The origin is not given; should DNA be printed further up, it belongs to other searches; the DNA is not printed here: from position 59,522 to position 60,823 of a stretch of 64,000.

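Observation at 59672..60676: Orphan sterol-methyltransferase-like gene inserted between the DUF1998 helicase and the Tad locus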

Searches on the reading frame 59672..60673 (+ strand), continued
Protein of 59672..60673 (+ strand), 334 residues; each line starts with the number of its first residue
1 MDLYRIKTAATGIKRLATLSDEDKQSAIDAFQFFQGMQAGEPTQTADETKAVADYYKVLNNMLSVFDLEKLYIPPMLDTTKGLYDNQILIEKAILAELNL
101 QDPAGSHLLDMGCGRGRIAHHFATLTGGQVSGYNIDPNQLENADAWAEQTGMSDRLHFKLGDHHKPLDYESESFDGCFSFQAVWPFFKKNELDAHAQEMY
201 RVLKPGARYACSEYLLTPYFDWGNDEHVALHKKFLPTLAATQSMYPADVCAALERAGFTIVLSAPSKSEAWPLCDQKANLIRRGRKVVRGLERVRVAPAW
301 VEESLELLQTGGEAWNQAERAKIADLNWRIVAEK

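Call 61: search_solved_structures(query=L031:3691-4890:+, max_evalue=1e-20)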
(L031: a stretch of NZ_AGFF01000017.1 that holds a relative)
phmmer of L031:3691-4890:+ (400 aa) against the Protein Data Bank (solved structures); distinct sequences matched with E-value up to 1e-20: 360 (the best 60 are shown).
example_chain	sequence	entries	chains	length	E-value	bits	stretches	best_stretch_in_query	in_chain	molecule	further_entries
1z8q_A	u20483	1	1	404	1e-50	176.1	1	24-399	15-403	6-deoxyerythronolide B hydroxylase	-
1egy_A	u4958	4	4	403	2e-50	175.1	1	29-399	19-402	CYTOCHROME P450ERYF | CYTOCHROME P450 107A1 | CYTOCHROME P450 ERYF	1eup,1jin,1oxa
1z8p_A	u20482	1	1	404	3.4e-50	174.4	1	24-399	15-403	6-deoxyerythronolide B hydroxylase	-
1jip_A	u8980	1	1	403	3.4e-50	174.3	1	25-399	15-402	CYTOCHROME P450 107A1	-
1z8o_A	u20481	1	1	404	4.4e-50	174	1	24-399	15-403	6-deoxyerythronolide B hydroxylase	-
1jio_A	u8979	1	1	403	4.8e-50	173.9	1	25-399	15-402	CYTOCHROME P450 107A1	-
4z5p_A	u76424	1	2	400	1.4e-49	172.3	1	23-398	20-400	Cytochrome P450 hydroxylase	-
8vxi_A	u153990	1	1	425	1.6e-49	172.1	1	89-373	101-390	CYP125MRCA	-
6kfw_A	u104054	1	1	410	2.8e-49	171.3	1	90-374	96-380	CxnD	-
8vxg_A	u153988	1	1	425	2e-48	168.6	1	89-373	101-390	CYP125MRCA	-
7wex_A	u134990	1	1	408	4.8e-48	167.3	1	74-373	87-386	Cytochrome P450 hydroxylase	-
8yhn_A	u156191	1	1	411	2.3e-47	165.1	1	91-372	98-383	Cytochrome P450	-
6l39_A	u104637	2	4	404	3.8e-46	161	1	84-372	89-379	Cytochrome P450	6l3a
8rtv_A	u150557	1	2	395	4.1e-46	160.9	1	82-388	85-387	Cytochrome P450-family protein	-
3a4z_A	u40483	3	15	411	4.4e-46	160.8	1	87-392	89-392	Vitamin D hydroxylase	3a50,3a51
2whw_A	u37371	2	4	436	3.6e-45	157.8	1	14-397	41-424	CYTOCHROME P450 MONOOXYGENASE | CYTOCHROME P450 HYDROXYLASE PIKC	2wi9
2vz7_A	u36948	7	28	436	3.6e-45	157.8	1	14-397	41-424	CYTOCHROME P450 MONOOXYGENASE | CYTOCHROME P450 HYDROXYLASE PIKC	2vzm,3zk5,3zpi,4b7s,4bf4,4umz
2bvj_A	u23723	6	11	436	5.4e-45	157.2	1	44-397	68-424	CYTOCHROME P450 MONOOXYGENASE | CYTOCHROME P450 HYDROXYLASE PIKC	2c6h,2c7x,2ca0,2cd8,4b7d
8gue_A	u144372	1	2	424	7.1e-45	156.8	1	44-397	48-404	Cytochrome P450 monooxygenase PikC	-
7xbm_A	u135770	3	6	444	8.2e-45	156.6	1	44-397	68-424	Cytochrome P450 monooxygenase PikC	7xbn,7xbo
5cje_A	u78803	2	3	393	1.9e-44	155.4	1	49-398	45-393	Cytochrome P450 hydroxylase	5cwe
4rm4_A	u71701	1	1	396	2.1e-44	155.3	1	52-370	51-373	Cytochrome P450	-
2xkr_A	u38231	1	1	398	2.2e-44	155.2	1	88-374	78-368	PUTATIVE CYTOCHROME P450 142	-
4yzr_A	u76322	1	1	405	6.6e-44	153.6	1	91-394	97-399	Polyketide biosynthesis cytochrome P450 PksS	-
4wpz_A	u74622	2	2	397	1.3e-43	152.7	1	56-398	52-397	Cytochrome P450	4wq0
7smz_A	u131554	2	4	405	1.7e-43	152.3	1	90-373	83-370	Cytochrome P450 142A3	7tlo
3ejb_B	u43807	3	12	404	2.6e-43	151.7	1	80-372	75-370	Biotin biosynthesis cytochrome P450-like enzyme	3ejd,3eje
8w6z_A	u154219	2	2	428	3e-43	151.5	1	88-374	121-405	Cytochrome P450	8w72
7y9o_A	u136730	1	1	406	4.2e-43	151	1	55-368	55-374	Cytochrome P450 monooxygenase YjiB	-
7y97_A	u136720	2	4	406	1.7e-42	149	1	55-369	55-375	Cytochrome P450 monooxygenase YjiB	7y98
7sh5_A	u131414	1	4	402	3.6e-42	147.9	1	91-373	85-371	Cytochrome P450 142A3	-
6to2_A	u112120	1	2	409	1.3e-41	146.1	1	82-371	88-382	Cytochrome P450 monooxygenase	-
4j6b_A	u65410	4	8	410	1.3e-41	146.1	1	82-371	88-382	Cytochrome P450 monooxygenase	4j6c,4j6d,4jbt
9kg5_B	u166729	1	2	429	1.2e-40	142.9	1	81-371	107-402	Cytochrome P450 monooxygenase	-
9js9_B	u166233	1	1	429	1.6e-40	142.5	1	81-371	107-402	Cytochrome P450 monooxygenase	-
2yoo_A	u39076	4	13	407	1.7e-40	142.4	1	88-396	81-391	P450 HEME-THIOLATE PROTEIN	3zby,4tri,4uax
6f8a_A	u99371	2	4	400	2.5e-40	141.8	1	28-396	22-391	Cytochrome P450 CYP260A1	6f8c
6gk5_A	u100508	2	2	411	5.3e-40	140.8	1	91-394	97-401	Cytochrome P450 CYP267B1 protein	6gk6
4ggv_A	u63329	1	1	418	8.5e-40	140.1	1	32-379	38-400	Cytochrome P450 superfamily protein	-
5vws_A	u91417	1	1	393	1.2e-39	139.7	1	54-371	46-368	Cytochrome P450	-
6f85_A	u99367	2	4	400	1.2e-39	139.6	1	28-396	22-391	Cytochrome P450 CYP260A1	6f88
5liv_A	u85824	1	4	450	1.5e-39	139.3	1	27-396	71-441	Cytochrome P450 CYP260A1,Cytochrome P450 CYP260A1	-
9kpu_A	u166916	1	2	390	1.8e-39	139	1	85-398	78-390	Cytochrome P450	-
9kpp_A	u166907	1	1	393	1.9e-39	138.9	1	85-398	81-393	Cytochrome P450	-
6gmf_A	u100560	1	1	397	2.6e-39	138.5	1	91-370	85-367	Putative cytochrome P450 hydroxylase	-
9ia1_B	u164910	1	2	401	2.8e-39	138.4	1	24-399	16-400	Cytochrome P450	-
8jnp_A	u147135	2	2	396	3.1e-39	138.3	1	87-374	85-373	Cytochrome P450 CftA | Cytochrome P450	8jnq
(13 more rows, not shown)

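Call 62: search_solved_structures(query=L057:3719-4966:+, max_evalue=1e-20)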
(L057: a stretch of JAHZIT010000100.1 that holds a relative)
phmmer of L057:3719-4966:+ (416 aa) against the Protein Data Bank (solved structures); distinct sequences matched with E-value up to 1e-20: 364 (the best 60 are shown).
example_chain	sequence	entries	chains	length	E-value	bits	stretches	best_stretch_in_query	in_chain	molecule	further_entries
8vxi_A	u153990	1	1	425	7.1e-65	222.8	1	66-415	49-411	CYP125MRCA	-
2yoo_A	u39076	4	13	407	4e-64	220.3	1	54-407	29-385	P450 HEME-THIOLATE PROTEIN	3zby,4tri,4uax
8vxg_A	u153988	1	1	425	9e-64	219.1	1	66-415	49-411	CYP125MRCA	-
7smz_A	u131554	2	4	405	2.1e-61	211.3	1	37-411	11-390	Cytochrome P450 142A3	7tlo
8a6w_B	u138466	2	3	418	7e-61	209.6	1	36-412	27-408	Steroid C26-monooxygenase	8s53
2xkr_A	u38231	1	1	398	8.4e-61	209.3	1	37-412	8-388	PUTATIVE CYTOCHROME P450 142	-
7p5t_A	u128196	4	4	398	9.1e-61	209.2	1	37-412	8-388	Steroid C26-monooxygenase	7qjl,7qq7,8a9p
7sh5_A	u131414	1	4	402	3.6e-60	207.3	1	37-411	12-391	Cytochrome P450 142A3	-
6t0f_A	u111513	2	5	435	1.1e-57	199.1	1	67-413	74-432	Methyl-branched lipid omega-hydroxylase | CYP124 in complex with inhibitor compound 5'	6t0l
2wm4_A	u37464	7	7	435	1.1e-57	199.1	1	67-413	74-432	PUTATIVE CYTOCHROME P450 124 | Methyl-branched lipid omega-hydroxylase | CYP124 in complex with inhibitor carbethoxyhexyl imidazole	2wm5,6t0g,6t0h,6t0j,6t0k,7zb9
8gdi_A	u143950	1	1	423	1.2e-56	195.7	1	68-412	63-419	Cytochrome P450 124A1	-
6cvc_A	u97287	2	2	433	1.3e-56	195.6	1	68-412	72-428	Cytochrome P450 124A1, Cyp124A1 | Cytochrome P450 124A1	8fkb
8fjo_A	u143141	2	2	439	1.3e-56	195.5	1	68-412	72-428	Cytochrome P450 124A1, Cyp124A1 | Cytochrome P450 124A1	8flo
6j82_A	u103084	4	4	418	3.8e-56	194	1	53-395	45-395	Cytochrome P-450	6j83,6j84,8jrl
5li6_A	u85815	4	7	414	7.9e-56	193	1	67-398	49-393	Putative cytochrome P450 126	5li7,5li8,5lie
4rm4_A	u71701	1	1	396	9.2e-56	192.8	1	58-414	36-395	Cytochrome P450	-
7y97_A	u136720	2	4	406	1.1e-55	192.5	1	56-413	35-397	Cytochrome P450 monooxygenase YjiB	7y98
7y9o_A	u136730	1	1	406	4.9e-55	190.4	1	56-414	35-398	Cytochrome P450 monooxygenase YjiB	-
4z5p_A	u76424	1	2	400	6.2e-54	186.7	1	103-405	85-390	Cytochrome P450 hydroxylase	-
6bld_A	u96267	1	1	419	1.3e-52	182.3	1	59-410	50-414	Cytochrome P450 268A2 Cyp268A2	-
2jjn_A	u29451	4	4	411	4e-52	180.8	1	62-394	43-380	CYTOCHROME P450 113A1 | ERYTHROMYCIN B/D C-12 HYDROXYLASE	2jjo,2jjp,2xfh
4wpz_A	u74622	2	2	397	6e-52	180.2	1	70-412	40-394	Cytochrome P450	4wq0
4mm0_A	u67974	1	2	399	1.3e-51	179.1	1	72-396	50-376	P450-like monooxygenase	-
5dqn_A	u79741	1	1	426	2.2e-50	175.1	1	67-409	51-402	Cytochrome P450 CYP125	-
4apy_A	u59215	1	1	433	3.7e-50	174.3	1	67-409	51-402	P450 HEME-THIOLATE PROTEIN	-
8jnp_A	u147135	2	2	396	3.8e-50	174.3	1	103-413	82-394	Cytochrome P450 CftA | Cytochrome P450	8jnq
3mgx_A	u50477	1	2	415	7.7e-50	173.3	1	29-415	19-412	Putative P450 monooxygenase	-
6l39_A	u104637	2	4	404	1.2e-49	172.6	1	105-395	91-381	Cytochrome P450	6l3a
8w6z_A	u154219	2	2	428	8.7e-49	169.8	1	51-415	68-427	Cytochrome P450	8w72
4yzr_A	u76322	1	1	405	1.1e-47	166.1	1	101-415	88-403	Polyketide biosynthesis cytochrome P450 PksS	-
8yhn_A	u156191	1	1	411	1.2e-47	166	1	104-414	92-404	Cytochrome P450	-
6gmf_A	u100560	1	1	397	2e-47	165.3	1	53-397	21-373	Putative cytochrome P450 hydroxylase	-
7wex_A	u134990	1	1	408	2.5e-47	165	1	100-411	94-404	Cytochrome P450 hydroxylase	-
2wgy_A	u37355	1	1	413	2.8e-47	164.9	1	69-403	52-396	CYTOCHROME P450 130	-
2xn8_A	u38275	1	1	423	5.5e-47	163.9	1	68-409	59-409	PUTATIVE CYTOCHROME P450 125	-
2xc3_A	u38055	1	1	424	5.6e-47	163.9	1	68-409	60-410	PUTATIVE CYTOCHROME P450 125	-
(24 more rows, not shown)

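Call 63: search_solved_structures(query=L043:6009-7199:+, max_evalue=1e-20)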
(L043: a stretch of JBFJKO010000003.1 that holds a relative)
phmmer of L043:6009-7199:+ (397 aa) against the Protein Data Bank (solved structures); distinct sequences matched with E-value up to 1e-20: 385 (the best 60 are shown).
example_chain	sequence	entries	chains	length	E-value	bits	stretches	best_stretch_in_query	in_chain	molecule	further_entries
2wh8_A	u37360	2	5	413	3.6e-159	533.1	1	8-395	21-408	PUTATIVE CYTOCHROME P450 130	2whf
2uuq_A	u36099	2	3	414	3.6e-159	533.1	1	8-395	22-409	CYTOCHROME P450 130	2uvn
2wgy_A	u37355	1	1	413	2.7e-158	530.3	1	8-395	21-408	CYTOCHROME P450 130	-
8vxi_A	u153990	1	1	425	7.1e-66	226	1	13-372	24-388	CYP125MRCA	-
8vxg_A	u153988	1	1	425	8.3e-65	222.5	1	13-372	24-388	CYP125MRCA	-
3a4g_A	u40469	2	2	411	4.1e-64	220.2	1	7-372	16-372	Vitamin D hydroxylase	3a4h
5gnm_A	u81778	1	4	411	5.2e-64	219.9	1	7-372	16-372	Vitamin D(3) 25-hydroxylase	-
3vrm_A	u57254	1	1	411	2.3e-63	217.7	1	7-372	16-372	Vitamin D(3) 25-hydroxylase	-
3a4z_A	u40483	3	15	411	3.4e-63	217.2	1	7-372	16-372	Vitamin D hydroxylase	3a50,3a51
5gnl_A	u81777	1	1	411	4.9e-63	216.7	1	7-372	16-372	Vitamin D(3) 25-hydroxylase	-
5uhu_A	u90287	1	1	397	1.5e-61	211.8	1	17-393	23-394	Mycinamicin IV hydroxylase/epoxidase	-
2y46_A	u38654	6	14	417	1.8e-61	211.5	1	17-393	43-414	P-450-LIKE PROTEIN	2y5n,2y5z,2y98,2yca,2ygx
4aw3_A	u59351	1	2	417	1.9e-61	211.4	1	17-393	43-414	P-450-LIKE PROTEIN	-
3zsn_A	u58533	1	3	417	2.3e-61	211.2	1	17-393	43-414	P-450-LIKE PROTEIN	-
6gmf_A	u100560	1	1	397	2.8e-59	204.3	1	14-395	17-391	Putative cytochrome P450 hydroxylase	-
8yhn_A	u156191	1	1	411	5.5e-58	200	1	2-370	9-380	Cytochrome P450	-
7wex_A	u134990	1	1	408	7.4e-56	193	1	12-381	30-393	Cytochrome P450 hydroxylase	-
8fz8_A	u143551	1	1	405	1.5e-55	192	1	11-394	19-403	Cytochrome P450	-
4z5p_A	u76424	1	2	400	1.3e-52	182.3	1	15-394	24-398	Cytochrome P450 hydroxylase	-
6gk5_A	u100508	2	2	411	6.4e-51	176.8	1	82-393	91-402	Cytochrome P450 CYP267B1 protein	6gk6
2whw_A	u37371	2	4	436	1.2e-50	175.9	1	12-393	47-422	CYTOCHROME P450 MONOOXYGENASE | CYTOCHROME P450 HYDROXYLASE PIKC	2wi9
2vz7_A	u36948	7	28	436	1.2e-50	175.9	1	12-393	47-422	CYTOCHROME P450 MONOOXYGENASE | CYTOCHROME P450 HYDROXYLASE PIKC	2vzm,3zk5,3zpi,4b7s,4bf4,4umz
8gue_A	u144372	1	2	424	1.9e-50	175.2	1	12-393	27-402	Cytochrome P450 monooxygenase PikC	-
2bvj_A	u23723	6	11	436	1.9e-50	175.2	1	12-393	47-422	CYTOCHROME P450 MONOOXYGENASE | CYTOCHROME P450 HYDROXYLASE PIKC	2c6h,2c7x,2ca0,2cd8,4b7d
7xbm_A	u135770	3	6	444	2.2e-50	175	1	12-393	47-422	Cytochrome P450 monooxygenase PikC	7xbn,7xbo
5cje_A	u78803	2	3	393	2.9e-50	174.6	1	8-391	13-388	Cytochrome P450 hydroxylase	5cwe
5li6_A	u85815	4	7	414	4.4e-50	174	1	13-377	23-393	Putative cytochrome P450 126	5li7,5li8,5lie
4ggv_A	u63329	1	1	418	6e-50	173.6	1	54-374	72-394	Cytochrome P450 superfamily protein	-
1egy_A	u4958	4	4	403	1.9e-49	171.9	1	17-387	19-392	CYTOCHROME P450ERYF | CYTOCHROME P450 107A1 | CYTOCHROME P450 ERYF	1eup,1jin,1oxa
1jip_A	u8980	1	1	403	5.5e-49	170.4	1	17-387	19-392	CYTOCHROME P450 107A1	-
3ejb_B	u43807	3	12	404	6.2e-49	170.2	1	69-373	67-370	Biotin biosynthesis cytochrome P450-like enzyme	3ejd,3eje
1jio_A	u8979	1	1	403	8.9e-49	169.7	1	17-387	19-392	CYTOCHROME P450 107A1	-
5vws_A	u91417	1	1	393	2.3e-48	168.3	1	80-368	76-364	Cytochrome P450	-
8z9s_A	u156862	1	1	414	2.8e-48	168.1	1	82-372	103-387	Cytochrome P450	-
8jnc_A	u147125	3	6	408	1.5e-47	165.6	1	36-388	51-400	Cytochrome P450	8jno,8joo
8jua_A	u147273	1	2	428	1.8e-47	165.4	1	36-388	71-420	Cytochrome P450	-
7y97_A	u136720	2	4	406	5.1e-47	163.9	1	13-367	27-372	Cytochrome P450 monooxygenase YjiB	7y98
4yzr_A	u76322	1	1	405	5.2e-47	163.9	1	1-393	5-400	Polyketide biosynthesis cytochrome P450 PksS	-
7y9o_A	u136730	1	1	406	1.2e-46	162.7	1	13-367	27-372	Cytochrome P450 monooxygenase YjiB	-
2wm4_A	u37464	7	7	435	1.4e-46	162.5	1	18-377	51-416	PUTATIVE CYTOCHROME P450 124 | Methyl-branched lipid omega-hydroxylase | CYP124 in complex with inhibitor carbethoxyhexyl imidazole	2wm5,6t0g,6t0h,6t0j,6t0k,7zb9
4e2p_A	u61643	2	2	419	1.9e-46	162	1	45-383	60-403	Cytochrome P450 107B1 (P450CVIIB1)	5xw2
8w6z_A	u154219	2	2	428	2.8e-46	161.5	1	12-370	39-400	Cytochrome P450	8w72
2yoo_A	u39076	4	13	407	2.8e-46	161.5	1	79-393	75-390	P450 HEME-THIOLATE PROTEIN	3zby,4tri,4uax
9kpu_A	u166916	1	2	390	3e-46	161.4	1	13-394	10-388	Cytochrome P450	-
9kpp_A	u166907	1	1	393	3e-46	161.4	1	13-394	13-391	Cytochrome P450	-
4wpz_A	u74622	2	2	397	1.1e-45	159.5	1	16-371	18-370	Cytochrome P450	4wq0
8jnp_A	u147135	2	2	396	2.5e-45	158.3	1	15-387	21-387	Cytochrome P450 CftA | Cytochrome P450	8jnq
2xkr_A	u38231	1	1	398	5.1e-45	157.3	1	80-372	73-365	PUTATIVE CYTOCHROME P450 142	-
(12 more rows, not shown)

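Call 68: search_protein_families(library=pfam, proteins=[L067:178-1368:-, L067:1480-3192:+, L067:3856-4863:-, L067:6031-6651:-, L066:1469-2755:-, L035:3344-3961:-, L025:39-719:+, L028:4164-4895:+, L089:771-1361:-, L095:4378-4986:+], max_evalue=0.00001)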
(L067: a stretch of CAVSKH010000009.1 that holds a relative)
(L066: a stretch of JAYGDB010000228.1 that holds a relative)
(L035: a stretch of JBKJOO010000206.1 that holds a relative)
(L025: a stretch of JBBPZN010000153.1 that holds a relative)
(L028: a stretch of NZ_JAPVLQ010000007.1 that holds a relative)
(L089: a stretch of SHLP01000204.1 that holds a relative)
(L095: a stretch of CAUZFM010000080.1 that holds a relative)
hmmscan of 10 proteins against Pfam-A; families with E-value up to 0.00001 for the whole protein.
L067:178-1368:- (397 aa): 2 families
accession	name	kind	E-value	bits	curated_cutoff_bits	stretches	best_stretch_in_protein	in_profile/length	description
PF08028.16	Acyl-CoA_dh_2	-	9e-33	113.8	22.7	1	243-375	2-133/134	Acyl-CoA dehydrogenase, C-terminal domain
PF02771.21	Acyl-CoA_dh_N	-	7.2e-10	39.7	22.9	1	12-110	5-105/113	Acyl-CoA dehydrogenase, N-terminal domain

L067:1480-3192:+ (571 aa): 6 families
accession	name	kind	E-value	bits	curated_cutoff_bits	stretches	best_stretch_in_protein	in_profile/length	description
PF00890.30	FAD_binding_2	-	1.7e-85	288.2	20.4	1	9-534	1-413/414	FAD binding domain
PF12831.13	FAD_oxidored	-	8.2e-14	52.1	27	1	9-62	1-53/416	FAD dependent oxidoreductase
PF01266.30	DAO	-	1.4e-12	48.3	27.9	1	9-61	1-54/353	FAD dependent oxidoreductase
PF13450.12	NAD_binding_8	-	8.9e-07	29.5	21.9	1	12-47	1-36/68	NAD(P)-binding Rossmann-like domain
PF03486.20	HI0933_like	-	9.5e-07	28.9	50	1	9-53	2-46/244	HI0933-like protein Rossmann domain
PF01946.23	Thi4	-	2.2e-06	27.5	26.2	0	4-49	14-60/235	Thi4 family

L067:3856-4863:- (336 aa): 0 families

L067:6031-6651:- (207 aa): 1 family
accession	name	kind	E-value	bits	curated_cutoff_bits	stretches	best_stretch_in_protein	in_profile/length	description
PF01300.24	Sua5_yciO_yrdC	-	1.4e-47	161.9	25.1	1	22-198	1-178/178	Telomere recombination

L066:1469-2755:- (429 aa): 3 families
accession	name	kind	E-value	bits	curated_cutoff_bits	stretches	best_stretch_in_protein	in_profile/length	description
PF00270.35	DEAD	-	9.8e-50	169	26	1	34-198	1-164/167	DEAD/DEAH box helicase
PF00271.37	Helicase_C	-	2.1e-31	108.8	23.5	1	235-342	2-109/110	Helicase conserved C-terminal domain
PF04851.21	ResIII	-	3.3e-06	27.5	22.5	1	32-196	3-164/164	Type III restriction enzyme, res subunit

L035:3344-3961:- (206 aa): 1 family
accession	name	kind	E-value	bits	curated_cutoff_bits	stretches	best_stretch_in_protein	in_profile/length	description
PF00440.29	TetR_N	-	6.4e-11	42.3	24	1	26-72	1-47/47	Bacterial regulatory proteins, tetR family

L025:39-719:+ (227 aa): 1 family
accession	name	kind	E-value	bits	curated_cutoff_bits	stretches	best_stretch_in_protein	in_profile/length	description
PF02698.23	DUF218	-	2.7e-21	76.3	27.6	1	58-196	2-132/133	DUF218 domain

L028:4164-4895:+ (244 aa): 1 family
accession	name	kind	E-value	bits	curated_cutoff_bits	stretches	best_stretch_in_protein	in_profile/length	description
PF02698.23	DUF218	-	1.8e-21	76.9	27.6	1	75-213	2-132/133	DUF218 domain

L089:771-1361:- (197 aa): 1 family
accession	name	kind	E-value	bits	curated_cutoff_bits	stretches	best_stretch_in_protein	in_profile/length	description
PF10604.15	Polyketide_cyc2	-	5.3e-16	59.6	27.4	1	43-180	2-138/142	Polyketide cyclase / dehydrase and lipid transport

L095:4378-4986:+ (203 aa): 4 families
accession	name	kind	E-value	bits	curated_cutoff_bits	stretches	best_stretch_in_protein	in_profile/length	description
PF02798.26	GST_N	-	4.1e-16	59.5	20.9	1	5-73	7-75/76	Glutathione S-transferase, N-terminal domain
PF13417.12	GST_N_3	-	1.3e-09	38.7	22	1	8-77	5-72/75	Glutathione S-transferase, N-terminal domain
PF13409.12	GST_N_2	-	1.5e-09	38.8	25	1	12-72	5-67/70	Glutathione S-transferase, N-terminal domain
PF00043.30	GST_C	-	3.5e-07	30.8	20.7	1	112-194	8-93/93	Glutathione S-transferase, C-terminal domain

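Call 69: search_solved_structures(query=L067:1480-3192:+, max_evalue=1e-30)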
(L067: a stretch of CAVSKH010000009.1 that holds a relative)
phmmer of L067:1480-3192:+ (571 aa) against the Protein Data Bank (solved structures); distinct sequences matched with E-value up to 1e-30: 8.
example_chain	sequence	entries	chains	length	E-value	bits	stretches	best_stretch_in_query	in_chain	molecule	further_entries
7p18_A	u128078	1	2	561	1.4e-122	413.5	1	7-550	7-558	3-oxosteroid 1-dehydrogenase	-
8jbz_AAA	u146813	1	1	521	4.1e-105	355.8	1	222-550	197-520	3-ketosteroid dehydrogenase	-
8joj_A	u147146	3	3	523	4.2e-105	355.8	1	222-550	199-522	3-ketosteroid dehydrogenase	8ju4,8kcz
4c3x_A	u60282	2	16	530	4.4e-105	355.7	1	222-550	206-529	3-KETOSTEROID DEHYDROGENASE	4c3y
8am8_BBB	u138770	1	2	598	2.7e-42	148.4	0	253-549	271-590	Fumarate reductase/succinate dehydrogenase flavoprotein domain protein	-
8am3_AAA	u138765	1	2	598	5e-42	147.5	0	253-549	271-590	Fumarate reductase/succinate dehydrogenase flavoprotein domain protein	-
8am6_AAA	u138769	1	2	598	5.1e-42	147.5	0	253-549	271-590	Fumarate reductase/succinate dehydrogenase flavoprotein domain protein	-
6t85_A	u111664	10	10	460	3e-33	118.5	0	222-546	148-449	Urocanate reductase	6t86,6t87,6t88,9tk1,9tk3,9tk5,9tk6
